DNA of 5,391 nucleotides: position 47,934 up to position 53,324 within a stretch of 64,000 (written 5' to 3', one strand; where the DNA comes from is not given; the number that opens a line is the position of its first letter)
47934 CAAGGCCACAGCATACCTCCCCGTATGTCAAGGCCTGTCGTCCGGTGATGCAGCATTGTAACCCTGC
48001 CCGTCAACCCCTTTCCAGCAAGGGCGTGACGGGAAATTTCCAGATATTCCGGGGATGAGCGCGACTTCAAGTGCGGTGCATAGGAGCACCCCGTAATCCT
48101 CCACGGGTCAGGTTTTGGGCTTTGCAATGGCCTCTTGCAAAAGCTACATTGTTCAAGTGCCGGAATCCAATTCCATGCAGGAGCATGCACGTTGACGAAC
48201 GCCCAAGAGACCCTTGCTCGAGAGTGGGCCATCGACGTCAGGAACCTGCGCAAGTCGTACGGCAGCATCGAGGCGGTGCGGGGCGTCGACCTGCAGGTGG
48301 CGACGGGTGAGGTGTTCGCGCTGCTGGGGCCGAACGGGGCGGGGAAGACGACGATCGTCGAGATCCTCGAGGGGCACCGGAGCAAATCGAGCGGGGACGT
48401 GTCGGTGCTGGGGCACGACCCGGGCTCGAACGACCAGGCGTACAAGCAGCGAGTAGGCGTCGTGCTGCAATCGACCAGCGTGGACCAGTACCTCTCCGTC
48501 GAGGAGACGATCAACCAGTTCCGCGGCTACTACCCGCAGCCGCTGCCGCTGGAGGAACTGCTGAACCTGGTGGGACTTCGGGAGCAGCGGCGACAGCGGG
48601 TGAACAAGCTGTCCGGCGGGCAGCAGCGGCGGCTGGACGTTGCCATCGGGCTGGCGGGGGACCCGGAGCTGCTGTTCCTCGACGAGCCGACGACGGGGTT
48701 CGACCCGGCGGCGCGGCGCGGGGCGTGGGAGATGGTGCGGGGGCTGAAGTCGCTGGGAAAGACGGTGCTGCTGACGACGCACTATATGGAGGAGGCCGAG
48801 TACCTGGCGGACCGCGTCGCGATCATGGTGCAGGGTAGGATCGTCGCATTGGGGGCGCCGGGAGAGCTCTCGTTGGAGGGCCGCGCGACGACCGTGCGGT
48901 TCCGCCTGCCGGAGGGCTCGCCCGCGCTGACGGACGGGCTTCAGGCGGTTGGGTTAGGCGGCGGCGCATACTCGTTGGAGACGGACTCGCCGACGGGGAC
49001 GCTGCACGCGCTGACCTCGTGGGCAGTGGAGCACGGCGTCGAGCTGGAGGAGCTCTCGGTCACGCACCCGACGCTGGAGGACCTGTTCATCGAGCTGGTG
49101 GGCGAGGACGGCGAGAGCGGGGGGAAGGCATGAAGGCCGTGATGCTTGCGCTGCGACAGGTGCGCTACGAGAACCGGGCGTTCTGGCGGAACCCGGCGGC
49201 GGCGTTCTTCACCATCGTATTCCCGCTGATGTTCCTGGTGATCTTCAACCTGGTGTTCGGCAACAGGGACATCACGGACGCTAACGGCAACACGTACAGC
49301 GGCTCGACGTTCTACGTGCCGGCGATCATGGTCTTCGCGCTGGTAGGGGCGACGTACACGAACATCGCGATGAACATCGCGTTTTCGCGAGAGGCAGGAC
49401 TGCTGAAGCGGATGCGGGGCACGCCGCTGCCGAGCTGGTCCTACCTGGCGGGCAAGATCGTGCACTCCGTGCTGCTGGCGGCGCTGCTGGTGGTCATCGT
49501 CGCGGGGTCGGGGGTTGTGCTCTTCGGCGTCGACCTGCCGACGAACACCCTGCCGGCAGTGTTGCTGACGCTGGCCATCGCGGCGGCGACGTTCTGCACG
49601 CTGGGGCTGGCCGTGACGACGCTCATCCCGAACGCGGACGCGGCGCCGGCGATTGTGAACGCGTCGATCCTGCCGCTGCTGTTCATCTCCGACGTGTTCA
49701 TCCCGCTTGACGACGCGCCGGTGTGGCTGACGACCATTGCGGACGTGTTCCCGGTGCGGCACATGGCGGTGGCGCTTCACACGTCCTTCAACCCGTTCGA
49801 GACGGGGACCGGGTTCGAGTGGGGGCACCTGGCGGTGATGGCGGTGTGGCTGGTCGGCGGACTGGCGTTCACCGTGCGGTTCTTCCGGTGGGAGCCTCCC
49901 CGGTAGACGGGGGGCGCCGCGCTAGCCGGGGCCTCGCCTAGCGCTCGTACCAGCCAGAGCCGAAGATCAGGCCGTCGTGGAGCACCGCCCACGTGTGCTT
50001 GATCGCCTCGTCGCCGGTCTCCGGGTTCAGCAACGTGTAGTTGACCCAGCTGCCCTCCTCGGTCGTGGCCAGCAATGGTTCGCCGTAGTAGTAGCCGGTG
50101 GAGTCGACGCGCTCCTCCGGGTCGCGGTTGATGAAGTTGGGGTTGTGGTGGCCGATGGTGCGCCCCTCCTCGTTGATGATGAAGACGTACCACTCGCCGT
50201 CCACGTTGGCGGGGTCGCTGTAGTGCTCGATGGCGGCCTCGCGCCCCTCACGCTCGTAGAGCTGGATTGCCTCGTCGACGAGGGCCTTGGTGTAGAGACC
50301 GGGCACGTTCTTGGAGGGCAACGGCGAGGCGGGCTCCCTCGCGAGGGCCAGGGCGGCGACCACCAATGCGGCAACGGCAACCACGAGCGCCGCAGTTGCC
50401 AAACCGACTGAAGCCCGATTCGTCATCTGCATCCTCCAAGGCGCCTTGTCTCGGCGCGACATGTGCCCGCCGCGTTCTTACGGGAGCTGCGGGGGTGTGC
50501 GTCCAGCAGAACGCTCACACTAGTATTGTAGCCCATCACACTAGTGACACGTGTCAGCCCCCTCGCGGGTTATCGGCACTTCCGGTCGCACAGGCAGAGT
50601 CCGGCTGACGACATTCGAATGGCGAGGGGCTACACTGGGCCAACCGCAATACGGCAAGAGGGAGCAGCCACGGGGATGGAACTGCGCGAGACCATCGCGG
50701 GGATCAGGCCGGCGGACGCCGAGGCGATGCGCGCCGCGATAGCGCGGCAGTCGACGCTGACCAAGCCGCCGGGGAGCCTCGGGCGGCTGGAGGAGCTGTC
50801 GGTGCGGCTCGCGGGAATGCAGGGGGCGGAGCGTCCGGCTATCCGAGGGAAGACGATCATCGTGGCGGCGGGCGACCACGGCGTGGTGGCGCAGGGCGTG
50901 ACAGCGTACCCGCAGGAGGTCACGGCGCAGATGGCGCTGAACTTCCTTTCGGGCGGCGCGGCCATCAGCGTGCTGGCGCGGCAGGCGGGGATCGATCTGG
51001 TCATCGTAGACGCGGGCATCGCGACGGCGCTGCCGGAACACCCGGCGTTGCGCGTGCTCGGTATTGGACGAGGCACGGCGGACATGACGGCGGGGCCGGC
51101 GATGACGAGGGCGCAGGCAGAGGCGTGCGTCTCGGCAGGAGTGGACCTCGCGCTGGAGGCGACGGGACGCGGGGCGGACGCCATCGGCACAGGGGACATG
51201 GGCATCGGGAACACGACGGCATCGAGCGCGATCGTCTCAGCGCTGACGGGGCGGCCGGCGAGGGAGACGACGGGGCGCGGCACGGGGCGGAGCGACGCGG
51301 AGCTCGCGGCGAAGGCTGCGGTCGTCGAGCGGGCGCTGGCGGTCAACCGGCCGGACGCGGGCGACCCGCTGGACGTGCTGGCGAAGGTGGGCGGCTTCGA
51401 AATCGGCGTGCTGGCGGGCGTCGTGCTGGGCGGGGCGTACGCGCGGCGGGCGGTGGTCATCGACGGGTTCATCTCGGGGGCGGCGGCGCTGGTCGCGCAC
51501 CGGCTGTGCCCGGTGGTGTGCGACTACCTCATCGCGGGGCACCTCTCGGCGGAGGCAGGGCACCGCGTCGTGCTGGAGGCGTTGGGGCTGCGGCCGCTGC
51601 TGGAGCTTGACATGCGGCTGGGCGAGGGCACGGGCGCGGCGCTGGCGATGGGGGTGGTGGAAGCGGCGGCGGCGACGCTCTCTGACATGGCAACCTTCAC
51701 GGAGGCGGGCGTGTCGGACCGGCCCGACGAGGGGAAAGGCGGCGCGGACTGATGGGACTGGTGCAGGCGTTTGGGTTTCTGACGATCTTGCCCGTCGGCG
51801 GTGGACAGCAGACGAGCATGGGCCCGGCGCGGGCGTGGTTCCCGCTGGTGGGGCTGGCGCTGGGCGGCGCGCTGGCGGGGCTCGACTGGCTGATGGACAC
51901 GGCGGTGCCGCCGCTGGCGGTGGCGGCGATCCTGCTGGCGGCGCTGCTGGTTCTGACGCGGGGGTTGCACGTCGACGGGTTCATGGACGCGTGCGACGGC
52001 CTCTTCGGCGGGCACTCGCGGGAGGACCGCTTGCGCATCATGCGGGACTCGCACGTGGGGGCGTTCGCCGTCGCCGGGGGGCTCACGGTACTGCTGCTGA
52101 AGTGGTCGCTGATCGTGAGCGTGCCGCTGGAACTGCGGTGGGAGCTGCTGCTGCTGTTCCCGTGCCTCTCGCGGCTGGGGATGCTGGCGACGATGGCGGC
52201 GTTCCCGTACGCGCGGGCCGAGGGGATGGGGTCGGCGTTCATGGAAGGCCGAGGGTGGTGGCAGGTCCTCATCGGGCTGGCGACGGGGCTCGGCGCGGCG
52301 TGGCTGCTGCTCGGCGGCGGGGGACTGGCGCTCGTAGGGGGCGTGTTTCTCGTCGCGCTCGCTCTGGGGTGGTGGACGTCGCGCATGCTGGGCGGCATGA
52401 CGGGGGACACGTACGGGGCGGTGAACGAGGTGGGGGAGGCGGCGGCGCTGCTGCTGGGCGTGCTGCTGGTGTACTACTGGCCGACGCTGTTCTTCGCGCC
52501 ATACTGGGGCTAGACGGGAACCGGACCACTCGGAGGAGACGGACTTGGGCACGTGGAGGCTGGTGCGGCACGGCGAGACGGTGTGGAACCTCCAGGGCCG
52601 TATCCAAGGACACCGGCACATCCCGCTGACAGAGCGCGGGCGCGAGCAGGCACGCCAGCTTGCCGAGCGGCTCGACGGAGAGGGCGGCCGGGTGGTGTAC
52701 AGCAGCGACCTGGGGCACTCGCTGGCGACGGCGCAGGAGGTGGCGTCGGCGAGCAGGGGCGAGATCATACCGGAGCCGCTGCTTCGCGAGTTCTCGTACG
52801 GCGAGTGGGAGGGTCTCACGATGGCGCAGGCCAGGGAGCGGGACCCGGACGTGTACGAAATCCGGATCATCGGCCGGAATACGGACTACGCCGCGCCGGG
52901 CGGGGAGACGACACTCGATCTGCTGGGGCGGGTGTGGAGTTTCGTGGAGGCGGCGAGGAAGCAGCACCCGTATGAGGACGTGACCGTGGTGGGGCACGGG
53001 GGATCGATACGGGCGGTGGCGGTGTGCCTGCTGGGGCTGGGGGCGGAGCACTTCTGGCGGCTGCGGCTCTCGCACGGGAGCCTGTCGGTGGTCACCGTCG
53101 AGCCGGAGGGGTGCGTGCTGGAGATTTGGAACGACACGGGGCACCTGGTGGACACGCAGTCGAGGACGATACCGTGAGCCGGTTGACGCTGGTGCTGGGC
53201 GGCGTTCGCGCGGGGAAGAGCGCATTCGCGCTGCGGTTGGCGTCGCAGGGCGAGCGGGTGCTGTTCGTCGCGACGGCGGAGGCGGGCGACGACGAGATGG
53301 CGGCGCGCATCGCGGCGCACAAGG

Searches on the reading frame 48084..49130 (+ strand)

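Call 28: search_protein_families(library=pfam, proteins=[window:48084-49130:+], max_evalue=0.00001)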
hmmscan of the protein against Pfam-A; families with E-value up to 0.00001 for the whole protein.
window:48084-49130:+ (349 aa): 2 families
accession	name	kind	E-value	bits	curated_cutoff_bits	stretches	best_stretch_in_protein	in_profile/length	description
PF00005.33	ABC_tran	-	1.4e-28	100.6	25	1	66-204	2-137/137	ABC transporter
PF13304.12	AAA_21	-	9.5e-10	39.5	27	0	171-233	233-298/304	AAA domain, putative AbiEii toxin, Type IV TA system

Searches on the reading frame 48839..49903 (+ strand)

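Call 29: search_protein_families(library=pfam, proteins=[window:48839-49903:+], max_evalue=0.00001)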
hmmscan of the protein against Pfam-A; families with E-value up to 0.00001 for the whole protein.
window:48839-49903:+ (355 aa): 2 families
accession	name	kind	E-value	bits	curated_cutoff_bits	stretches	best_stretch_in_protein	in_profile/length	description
PF01061.29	ABC2_membrane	-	2.4e-28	99.6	26.9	1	109-314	8-207/211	ABC-2 type transporter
PF12698.13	ABC2_membrane_3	-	2.3e-16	60.3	31.6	1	148-338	154-338/347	ABC-2 family transporter protein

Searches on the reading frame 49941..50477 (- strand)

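Call 43: search_protein_families(library=pfam, proteins=[window:49941-50477:-], max_evalue=0.00001)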
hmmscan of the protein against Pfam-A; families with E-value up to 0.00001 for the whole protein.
window:49941-50477:- (179 aa): 1 family
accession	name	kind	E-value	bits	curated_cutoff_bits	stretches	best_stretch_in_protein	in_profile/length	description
PF17200.10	sCache_2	-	1.4e-06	28.8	25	1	74-157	33-119/155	Single Cache domain 2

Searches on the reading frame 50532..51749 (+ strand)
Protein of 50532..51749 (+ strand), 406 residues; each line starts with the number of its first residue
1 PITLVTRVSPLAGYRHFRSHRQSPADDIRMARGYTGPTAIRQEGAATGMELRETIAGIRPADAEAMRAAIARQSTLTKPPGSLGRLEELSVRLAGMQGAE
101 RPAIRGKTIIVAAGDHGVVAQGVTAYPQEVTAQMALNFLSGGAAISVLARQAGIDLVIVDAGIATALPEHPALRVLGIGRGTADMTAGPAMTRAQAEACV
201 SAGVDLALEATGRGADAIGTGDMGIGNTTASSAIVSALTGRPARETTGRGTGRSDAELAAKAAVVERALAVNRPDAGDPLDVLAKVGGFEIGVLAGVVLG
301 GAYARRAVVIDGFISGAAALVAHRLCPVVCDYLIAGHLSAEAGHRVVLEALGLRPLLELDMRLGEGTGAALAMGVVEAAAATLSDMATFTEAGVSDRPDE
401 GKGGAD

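Call 28: search_protein_families(library=pfam, proteins=[window:50532-51749:+], max_evalue=0.00001)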
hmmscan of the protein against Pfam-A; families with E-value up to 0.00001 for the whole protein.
window:50532-51749:+ (406 aa): 1 family
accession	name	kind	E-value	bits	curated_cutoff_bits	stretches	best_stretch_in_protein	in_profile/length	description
PF02277.22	DBI_PRT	-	2.1e-130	435.2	22.6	1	58-394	1-329/329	Phosphoribosyltransferase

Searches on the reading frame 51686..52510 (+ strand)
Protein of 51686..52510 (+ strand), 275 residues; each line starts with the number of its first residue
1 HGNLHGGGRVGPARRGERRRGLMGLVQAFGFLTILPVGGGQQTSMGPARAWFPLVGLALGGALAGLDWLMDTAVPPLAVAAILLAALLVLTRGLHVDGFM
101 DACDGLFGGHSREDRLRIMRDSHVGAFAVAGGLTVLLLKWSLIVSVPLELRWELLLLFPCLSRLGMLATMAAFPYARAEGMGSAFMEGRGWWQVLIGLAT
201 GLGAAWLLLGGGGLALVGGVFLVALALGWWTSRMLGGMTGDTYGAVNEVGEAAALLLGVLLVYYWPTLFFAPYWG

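Call 43: search_protein_families(library=pfam, proteins=[window:51686-52510:+], max_evalue=0.00001)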
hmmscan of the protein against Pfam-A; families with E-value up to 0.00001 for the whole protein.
window:51686-52510:+ (275 aa): 1 family
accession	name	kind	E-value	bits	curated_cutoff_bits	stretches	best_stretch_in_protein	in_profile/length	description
PF02654.20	CobS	-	4.3e-53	181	23.2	1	28-256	1-207/207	Cobalamin-5-phosphate synthase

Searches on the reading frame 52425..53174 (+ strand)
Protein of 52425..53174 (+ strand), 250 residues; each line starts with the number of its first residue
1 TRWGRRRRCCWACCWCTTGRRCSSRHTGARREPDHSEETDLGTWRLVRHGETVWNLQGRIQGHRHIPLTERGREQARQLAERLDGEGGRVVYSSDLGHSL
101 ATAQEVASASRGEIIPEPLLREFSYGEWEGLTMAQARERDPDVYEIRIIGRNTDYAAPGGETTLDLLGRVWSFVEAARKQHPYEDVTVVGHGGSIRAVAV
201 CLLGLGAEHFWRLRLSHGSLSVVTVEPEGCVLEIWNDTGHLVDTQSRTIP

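Call 43: search_protein_families(library=pfam, proteins=[window:52425-53174:+], max_evalue=0.00001)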
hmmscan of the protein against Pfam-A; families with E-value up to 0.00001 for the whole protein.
window:52425-53174:+ (250 aa): 1 family
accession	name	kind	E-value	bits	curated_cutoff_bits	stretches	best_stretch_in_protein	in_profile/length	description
PF00300.27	His_Phos_1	-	5.8e-56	189.7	21.7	1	46-238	3-194/194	Histidine phosphatase superfamily (branch 1)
